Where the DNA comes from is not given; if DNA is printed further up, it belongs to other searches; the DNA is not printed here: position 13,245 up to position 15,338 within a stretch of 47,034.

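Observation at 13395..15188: Natural FliM-FliG(MC) fusion that keeps the FliM-FliG interface motifs but lacks input, anchoring and torque motifs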

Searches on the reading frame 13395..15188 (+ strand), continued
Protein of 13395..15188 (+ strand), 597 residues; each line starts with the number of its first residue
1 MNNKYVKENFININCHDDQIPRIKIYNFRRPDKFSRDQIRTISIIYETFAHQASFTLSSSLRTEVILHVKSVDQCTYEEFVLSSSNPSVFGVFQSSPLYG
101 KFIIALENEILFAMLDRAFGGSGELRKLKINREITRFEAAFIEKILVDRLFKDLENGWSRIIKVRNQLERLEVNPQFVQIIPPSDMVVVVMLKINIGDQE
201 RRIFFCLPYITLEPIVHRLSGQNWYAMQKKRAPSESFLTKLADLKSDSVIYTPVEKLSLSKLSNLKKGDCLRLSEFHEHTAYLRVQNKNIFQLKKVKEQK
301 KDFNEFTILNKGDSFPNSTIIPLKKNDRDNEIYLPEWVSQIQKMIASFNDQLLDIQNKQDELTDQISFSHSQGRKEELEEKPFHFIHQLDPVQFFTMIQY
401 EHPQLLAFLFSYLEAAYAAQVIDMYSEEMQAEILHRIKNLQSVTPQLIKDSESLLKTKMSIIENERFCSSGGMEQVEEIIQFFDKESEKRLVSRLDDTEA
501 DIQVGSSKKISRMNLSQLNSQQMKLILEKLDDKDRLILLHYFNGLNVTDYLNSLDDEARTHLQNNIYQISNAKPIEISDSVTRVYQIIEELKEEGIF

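Call 7: search_solved_structures(query=window:13395-15188:+, max_evalue=0.01, show_alignments=5)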
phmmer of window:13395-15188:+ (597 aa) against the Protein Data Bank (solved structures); distinct sequences matched with E-value up to 0.01: 23.
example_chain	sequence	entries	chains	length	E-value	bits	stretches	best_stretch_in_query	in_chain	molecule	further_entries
4gc8_A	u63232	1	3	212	2.6e-29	105.3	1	23-221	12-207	Flagellar motor switch protein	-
4fq0_B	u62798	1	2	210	2.8e-29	105.2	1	23-221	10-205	Flagellar motor switch protein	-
3soh_A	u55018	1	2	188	4.6e-29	104.5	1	33-224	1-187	Flagellar motor switch protein FliM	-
4fhr_A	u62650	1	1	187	1.6e-28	102.7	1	33-221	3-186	Flagellar motor switch protein FliM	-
2hp7_A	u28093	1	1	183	5.3e-28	101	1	31-217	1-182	Flagellar motor switch protein FliM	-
4qrm_A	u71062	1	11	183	7e-28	100.6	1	33-220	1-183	Flagellar motor switch protein FliM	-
5x0z_E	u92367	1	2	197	1.1e-26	96.7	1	29-221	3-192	Flagellar motor switch protein (FliM)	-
1lkv_X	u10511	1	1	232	5.4e-24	87.8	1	380-595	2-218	FLAGELLAR MOTOR SWITCH PROTEIN FLIG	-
4fhr_B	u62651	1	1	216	5.5e-21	77.9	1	389-595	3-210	Flagellar motor switch protein FliG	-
3ajc_A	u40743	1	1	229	1.6e-20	76.3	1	380-595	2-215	Flagellar motor switch protein fliG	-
3usy_A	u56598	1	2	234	1.1e-18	70.3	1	380-596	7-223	Flagellar motor switch protein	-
3usw_A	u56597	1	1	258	1.4e-18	70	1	379-596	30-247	Flagellar motor switch protein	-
7dm9_A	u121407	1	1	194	6.4e-18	67.7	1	31-217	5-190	Flagellar motor switch protein FliM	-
8umd_C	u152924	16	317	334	1.7e-14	56.4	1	26-272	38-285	Flagellar motor switch protein FliM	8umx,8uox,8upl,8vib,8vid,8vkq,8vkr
4fq0_C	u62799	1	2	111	1.8e-11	46.5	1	379-462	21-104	Flagellar motor switch protein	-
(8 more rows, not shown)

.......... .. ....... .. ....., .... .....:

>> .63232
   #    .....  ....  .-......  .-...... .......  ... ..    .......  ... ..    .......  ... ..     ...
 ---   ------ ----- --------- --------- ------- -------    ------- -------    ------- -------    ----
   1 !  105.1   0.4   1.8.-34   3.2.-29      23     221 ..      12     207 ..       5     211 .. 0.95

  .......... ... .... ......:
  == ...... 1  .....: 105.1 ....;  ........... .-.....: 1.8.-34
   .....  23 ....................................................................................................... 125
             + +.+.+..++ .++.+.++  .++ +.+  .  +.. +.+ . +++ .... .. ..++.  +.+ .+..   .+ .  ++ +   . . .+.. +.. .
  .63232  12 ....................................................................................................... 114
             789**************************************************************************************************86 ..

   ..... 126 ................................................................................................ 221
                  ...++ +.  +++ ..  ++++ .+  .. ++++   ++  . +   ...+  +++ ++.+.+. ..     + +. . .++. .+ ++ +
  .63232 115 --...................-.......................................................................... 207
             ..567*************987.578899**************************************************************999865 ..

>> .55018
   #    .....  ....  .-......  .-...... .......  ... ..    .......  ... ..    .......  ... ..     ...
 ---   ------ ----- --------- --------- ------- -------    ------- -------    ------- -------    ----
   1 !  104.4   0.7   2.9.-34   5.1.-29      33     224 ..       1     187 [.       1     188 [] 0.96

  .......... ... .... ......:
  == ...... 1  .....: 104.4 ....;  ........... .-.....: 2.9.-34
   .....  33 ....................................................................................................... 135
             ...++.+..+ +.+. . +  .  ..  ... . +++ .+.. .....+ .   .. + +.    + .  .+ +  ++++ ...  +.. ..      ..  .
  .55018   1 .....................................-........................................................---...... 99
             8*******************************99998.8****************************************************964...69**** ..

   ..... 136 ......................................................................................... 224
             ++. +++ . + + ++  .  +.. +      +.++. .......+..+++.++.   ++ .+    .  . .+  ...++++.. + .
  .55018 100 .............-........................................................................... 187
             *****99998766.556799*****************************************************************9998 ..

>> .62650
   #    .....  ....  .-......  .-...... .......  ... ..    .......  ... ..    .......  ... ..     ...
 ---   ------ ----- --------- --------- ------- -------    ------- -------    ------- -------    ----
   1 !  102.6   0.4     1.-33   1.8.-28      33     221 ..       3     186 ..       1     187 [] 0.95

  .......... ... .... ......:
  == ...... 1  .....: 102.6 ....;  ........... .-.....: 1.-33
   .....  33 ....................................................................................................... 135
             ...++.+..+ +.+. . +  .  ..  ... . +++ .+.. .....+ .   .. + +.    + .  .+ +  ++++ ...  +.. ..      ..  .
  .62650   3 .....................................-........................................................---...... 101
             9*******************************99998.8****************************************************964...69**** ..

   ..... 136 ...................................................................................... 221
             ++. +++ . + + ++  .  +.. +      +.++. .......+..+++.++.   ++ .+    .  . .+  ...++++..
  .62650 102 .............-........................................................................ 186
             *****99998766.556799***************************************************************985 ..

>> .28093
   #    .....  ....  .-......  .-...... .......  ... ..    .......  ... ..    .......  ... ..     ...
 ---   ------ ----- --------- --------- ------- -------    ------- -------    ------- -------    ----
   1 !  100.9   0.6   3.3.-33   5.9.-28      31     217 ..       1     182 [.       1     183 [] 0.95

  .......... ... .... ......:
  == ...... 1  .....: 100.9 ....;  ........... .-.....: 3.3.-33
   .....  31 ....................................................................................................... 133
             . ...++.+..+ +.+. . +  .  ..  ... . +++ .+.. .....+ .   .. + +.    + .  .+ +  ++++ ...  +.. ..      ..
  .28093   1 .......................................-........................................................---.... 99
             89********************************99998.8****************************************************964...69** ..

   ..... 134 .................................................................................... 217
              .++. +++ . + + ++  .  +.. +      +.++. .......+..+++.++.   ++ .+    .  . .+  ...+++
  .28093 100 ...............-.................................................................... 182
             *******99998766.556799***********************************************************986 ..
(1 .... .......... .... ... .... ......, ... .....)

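Call 8: find_encoding_contigs(protein=window:13395-15188:+, flank=10000, max_places=4)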
Protein window:13395-15188:+ (597 aa): no gene with exactly this product is on record in the collection.

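Call 15: find_encoding_contigs(protein=P0050, flank=10000, max_places=2)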
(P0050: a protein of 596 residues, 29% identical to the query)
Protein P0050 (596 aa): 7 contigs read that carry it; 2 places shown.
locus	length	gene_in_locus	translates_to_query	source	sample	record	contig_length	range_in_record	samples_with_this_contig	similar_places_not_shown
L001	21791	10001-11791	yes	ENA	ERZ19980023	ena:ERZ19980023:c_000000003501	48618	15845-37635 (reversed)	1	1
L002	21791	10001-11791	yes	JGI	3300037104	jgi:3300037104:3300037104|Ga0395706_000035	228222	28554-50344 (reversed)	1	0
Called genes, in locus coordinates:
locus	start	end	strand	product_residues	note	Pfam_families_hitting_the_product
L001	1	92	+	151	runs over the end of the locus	PF00072:Response_reg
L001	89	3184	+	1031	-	PF00072:Response_reg, PF13188:PAS_8 (faint), PF00512:HisKA, PF02518:HATPase_c, PF00072:Response_reg, PF01627:Hpt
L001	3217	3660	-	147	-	PF02643:DUF192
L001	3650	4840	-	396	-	PF17785:PUA_3, PF13649:Methyltransf_25 (faint), PF10672:Methyltrans_SAM, PF03602:Cons_hypoth95 (weak), PF05175:MTS (weak)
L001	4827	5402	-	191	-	-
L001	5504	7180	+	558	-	PF08308:PEGA (weak), PF13860:FlgD_ig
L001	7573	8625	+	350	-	PF06071:YchF-GTPase_C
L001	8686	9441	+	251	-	PF00165:HTH_AraC, PF12833:HTH_18, PF00165:HTH_AraC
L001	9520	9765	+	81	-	-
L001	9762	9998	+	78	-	PF01052:FliMN_C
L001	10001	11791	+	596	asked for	PF02154:FliM, PF14841:FliG_M, PF01706:FliG_C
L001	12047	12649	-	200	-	PF05598:DUF772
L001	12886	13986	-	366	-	-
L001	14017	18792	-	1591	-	PF19077:Big_13 (faint), PF00672:HAMP (weak), PF07228:SpoIIE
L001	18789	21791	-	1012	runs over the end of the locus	PF14559:TPR_19 (faint), PF27421:TP_0855_helical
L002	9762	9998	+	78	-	PF01052:FliMN_C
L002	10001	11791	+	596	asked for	PF02154:FliM, PF14841:FliG_M, PF01706:FliG_C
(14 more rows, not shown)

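Call 16: find_encoding_contigs(protein=P0007, flank=10000, max_places=2)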
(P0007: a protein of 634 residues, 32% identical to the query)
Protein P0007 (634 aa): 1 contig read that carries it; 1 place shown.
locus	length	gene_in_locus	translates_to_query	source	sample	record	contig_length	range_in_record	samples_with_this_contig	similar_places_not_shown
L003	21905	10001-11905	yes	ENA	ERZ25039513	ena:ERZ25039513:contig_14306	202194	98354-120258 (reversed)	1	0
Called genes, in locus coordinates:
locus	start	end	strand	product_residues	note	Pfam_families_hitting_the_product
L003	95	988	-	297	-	PF08843:AbiEii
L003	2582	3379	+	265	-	PF04986:Y2_Tnp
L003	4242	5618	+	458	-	PF13701:DDE_Tnp_1_4, PF01609:DDE_Tnp_1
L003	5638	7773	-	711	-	PF04542:Sigma70_r2, PF08281:Sigma70_r4_2 (weak), PF01740:STAS, PF13466:STAS_2, PF07228:SpoIIE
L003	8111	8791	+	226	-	PF00165:HTH_AraC (weak), PF12833:HTH_18, PF00165:HTH_AraC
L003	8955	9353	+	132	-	-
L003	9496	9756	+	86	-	-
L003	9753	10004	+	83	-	PF01052:FliMN_C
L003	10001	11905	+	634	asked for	PF02154:FliM, PF14841:FliG_M, PF01706:FliG_C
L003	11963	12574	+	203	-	PF00300:His_Phos_1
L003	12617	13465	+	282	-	-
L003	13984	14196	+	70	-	-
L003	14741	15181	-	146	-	-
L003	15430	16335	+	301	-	PF00196:GerE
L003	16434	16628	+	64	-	-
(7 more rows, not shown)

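Call 17: find_related_loci(query=A1, collection=genome_contigs, flank=6000)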
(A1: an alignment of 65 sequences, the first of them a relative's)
Query A1 (597 aa) in genome_contigs; peptide patterns used: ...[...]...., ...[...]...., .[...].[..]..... (x = any residue, [..] = any of these).
599 stretches matched a pattern (row limit reached: there are more); 546 encode a relative of the query (tblastn E <= 1e-3); the best 80 are kept; 80 distinct loci.
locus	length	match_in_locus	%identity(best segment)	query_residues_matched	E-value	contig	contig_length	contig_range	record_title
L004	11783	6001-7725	31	23-595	2e-83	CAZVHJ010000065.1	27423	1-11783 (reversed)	MAG TPA_asm: uncultured Spirochaetaceae bacterium isolate binchicken_co178_254 genome assembly, contig: NODE_2421_length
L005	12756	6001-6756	44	22-273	2e-66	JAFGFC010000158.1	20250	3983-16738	MAG: Spirochaetes bacterium isolate Zod_Metabat.1289 k87_8581790, whole genome shotgun sequence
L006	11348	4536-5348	42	22-291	9e-66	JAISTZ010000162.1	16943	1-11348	MAG: Spirochaetaceae bacterium isolate Md513_bin52 k119_562255, whole genome shotgun sequence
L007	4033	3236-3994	43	22-274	2e-65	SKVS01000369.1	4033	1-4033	MAG: Spirochaetaceae bacterium isolate CSSed162cmB_170 CSSed16-2cmB-125902, whole genome shotgun sequence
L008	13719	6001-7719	25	23-595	4e-65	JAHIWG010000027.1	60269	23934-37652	MAG: Spirochaetes bacterium isolate MM_PW_MetaG.mb.34 MM_PW_MetaG.mb.34_k141_104795, whole genome shotgun sequence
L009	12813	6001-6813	43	22-291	4e-65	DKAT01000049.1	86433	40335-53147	MAG TPA_asm: Spirochaetia bacterium UBA6919 UBA6919_contig_40774, whole genome shotgun sequence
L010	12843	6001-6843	41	22-301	1e-64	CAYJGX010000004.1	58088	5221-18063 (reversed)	MAG TPA_asm: uncultured Spirochaetaceae bacterium isolate ERP123703_co3_213 genome assembly, contig: NODE_505_length_580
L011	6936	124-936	42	22-291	1e-64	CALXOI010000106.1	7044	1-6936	MAG: uncultured Treponema sp. isolate BRZ_QM__bin83 genome assembly, contig: BRZ_QM__NODE_16410_length_7044_cov_3.744079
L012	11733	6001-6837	41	23-301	2e-64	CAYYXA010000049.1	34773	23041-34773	MAG TPA_asm: uncultured Brevinematales bacterium isolate binchicken_co25_1 genome assembly, contig: k141_59266, whole ge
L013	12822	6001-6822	40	22-294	2e-64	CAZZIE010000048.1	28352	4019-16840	MAG TPA_asm: uncultured Spirochaetaceae bacterium isolate SRP332253_co1_106 genome assembly, contig: NODE_2422_length_28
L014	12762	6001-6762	43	22-274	2e-64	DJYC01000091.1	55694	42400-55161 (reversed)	MAG TPA_asm: Treponema sp. UBA6988 UBA6988_contig_127834, whole genome shotgun sequence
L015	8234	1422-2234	40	22-291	5e-64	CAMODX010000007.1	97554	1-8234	MAG: uncultured Treponema sp. isolate SRR873608_bin.131_metaWRAP_v1.3_MAG genome assembly, contig: NODE_350_length_97554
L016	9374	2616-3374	42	22-274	9e-64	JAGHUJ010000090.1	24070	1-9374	MAG: Candidatus Treponema equifaecale isolate E4_MB2_2 c_000000420941, whole genome shotgun sequence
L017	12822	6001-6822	41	22-294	1e-63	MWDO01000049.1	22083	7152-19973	MAG: Spirochaetes bacterium ADurb.Bin133 BWX91_contig000049, whole genome shotgun sequence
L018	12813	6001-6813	41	22-298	9e-64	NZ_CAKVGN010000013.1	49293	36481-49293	MAG: uncultured Brachyspira sp. isolate REFINED_METABAT215_TOP10_CONTIGS_1500_ASSEMBLY_K77_MERGED__Hadza_MoBio_hadza-I-L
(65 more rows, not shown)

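Call 24: find_encoding_contigs(protein=P0036, flank=8000, max_places=1)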
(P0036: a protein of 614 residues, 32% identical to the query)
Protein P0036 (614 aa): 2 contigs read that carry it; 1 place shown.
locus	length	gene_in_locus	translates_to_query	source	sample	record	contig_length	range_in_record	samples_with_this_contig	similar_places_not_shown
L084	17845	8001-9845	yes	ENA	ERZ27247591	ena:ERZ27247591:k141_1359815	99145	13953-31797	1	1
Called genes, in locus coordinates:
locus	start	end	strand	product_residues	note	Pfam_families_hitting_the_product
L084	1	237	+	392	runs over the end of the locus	PF00465:Fe-ADH, PF13685:Fe-ADH_2, PF25137:ADH_Fe_C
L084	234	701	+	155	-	-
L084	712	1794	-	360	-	PF03601:Cons_hypoth698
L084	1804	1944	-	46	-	-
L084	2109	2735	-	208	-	PF00440:TetR_N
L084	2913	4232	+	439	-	PF00291:PALP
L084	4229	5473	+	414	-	PF00155:Aminotran_1_2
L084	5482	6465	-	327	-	PF05987:DUF898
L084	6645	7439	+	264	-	PF12833:HTH_18, PF00165:HTH_AraC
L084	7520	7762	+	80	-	-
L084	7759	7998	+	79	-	PF28396:SepQ_C (weak), PF01052:FliMN_C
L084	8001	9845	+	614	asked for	PF02154:FliM, PF14841:FliG_M, PF01706:FliG_C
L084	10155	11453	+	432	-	PF00155:Aminotran_1_2, PF01041:DegT_DnrJ_EryC1 (weak)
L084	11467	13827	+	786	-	PF00456:Transketolase_N, PF02779:Transket_pyr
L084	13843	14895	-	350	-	PF13581:HATPase_c_2 (weak), PF14213:DUF4325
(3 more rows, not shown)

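Call 25: find_encoding_contigs(protein=P0060, flank=8000, max_places=1)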
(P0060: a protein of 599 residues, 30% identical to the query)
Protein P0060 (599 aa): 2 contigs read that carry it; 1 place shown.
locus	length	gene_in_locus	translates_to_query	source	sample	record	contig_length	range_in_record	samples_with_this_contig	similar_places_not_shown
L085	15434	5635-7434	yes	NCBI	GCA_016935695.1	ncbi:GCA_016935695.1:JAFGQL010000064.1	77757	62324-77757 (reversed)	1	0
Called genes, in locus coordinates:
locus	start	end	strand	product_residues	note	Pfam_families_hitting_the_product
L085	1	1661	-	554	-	PF17803:Cadherin_4, PF17892:Cadherin_5, PF17963:Big_9, PF17803:Cadherin_4, PF17892:Cadherin_5, PF17963:Big_9, PF17803:Cadherin_4, PF17892:Cadherin_5, +12 more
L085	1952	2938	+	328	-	PF00248:Aldo_ket_red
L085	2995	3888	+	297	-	PF01156:IU_nuc_hydro, PF07632:Sde182_NH-like (faint)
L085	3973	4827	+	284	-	PF12833:HTH_18, PF00165:HTH_AraC (weak)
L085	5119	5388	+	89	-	-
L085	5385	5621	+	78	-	PF01052:FliMN_C, PF28396:SepQ_C (weak)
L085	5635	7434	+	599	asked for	PF02154:FliM, PF14841:FliG_M, PF01706:FliG_C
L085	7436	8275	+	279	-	PF07728:AAA_5, PF08406:CbbQ_C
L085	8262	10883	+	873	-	-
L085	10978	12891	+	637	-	PF00005:ABC_tran, PF00006:ATP-synt_ab (faint), PF02463:SMC_N (faint), PF13401:AAA_22 (faint), PF13555:AAA_29 (faint), PF12848:ABC_tran_Xtn, PF00005:ABC_tran, PF16326:ABC_tran_CTD, +2 more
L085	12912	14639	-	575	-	PF16927:HisKA_7TM, PF08448:PAS_4 (weak), PF13188:PAS_8 (weak), PF00512:HisKA, PF02518:HATPase_c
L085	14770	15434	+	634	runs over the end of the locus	PF06480:FtsH_ext, PF00004:AAA, PF07728:AAA_5 (faint), PF17862:AAA_lid_3, PF01434:Peptidase_M41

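Call 26: find_encoding_contigs(protein=P0037, flank=8000, max_places=1)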
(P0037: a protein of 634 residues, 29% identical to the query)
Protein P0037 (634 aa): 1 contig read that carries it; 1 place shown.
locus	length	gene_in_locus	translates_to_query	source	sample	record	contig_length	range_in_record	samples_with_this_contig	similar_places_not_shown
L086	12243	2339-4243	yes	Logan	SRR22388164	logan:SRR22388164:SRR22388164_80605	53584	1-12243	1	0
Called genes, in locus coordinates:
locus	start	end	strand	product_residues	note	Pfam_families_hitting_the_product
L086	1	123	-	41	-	?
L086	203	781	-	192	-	PF03358:FMN_red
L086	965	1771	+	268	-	PF12833:HTH_18, PF00165:HTH_AraC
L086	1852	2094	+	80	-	-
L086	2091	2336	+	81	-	PF01052:FliMN_C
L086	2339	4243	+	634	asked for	PF02154:FliM, PF14841:FliG_M, PF14842:FliG_N (weak), PF01706:FliG_C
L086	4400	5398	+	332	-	PF01370:Epimerase, PF16363:GDP_Man_Dehyd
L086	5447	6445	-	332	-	PF00248:Aldo_ket_red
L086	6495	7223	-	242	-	PF01925:TauE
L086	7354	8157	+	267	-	PF01261:AP_endonuc_2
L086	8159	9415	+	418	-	PF01208:URO-D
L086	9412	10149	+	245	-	-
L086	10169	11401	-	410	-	-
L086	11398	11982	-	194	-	-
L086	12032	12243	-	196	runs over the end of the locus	-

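Call 33: search_protein_representatives(alignment_id=A1)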
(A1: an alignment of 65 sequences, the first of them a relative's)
Query: 65 sequences, 618 profile positions. Proteins with E-value up to 0.001 (for the whole library): 22341; up to 1e-10: 15117; up to 1e-30: 5051. The best 150 are listed.
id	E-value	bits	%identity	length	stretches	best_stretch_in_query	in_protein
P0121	8.5e-261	883.3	-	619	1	13-616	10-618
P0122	2.4e-251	852.1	-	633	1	17-617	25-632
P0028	1.5e-250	849.5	-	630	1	5-616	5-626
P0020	4.6e-248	841.2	-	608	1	13-616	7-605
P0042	8.9e-241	817.2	-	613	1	13-617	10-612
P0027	1.7e-240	816.3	-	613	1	11-617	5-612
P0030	6.8e-238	807.7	-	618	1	13-616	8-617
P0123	7.8e-238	807.4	-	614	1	12-617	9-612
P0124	3.0e-237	805.5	-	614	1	13-617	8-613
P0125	1.5e-232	790.0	-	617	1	12-617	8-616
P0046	1.4e-231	786.7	-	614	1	20-617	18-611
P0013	2.6e-230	782.6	-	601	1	19-617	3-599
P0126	3.7e-228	775.5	-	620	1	12-617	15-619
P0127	1.5e-227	773.5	-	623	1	13-617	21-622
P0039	7.1e-226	767.9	-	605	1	10-612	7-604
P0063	4.4e-206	702.6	-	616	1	17-614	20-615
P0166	1.7e-163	561.9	-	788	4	20-288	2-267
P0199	2.8e-130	452.2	-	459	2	19-277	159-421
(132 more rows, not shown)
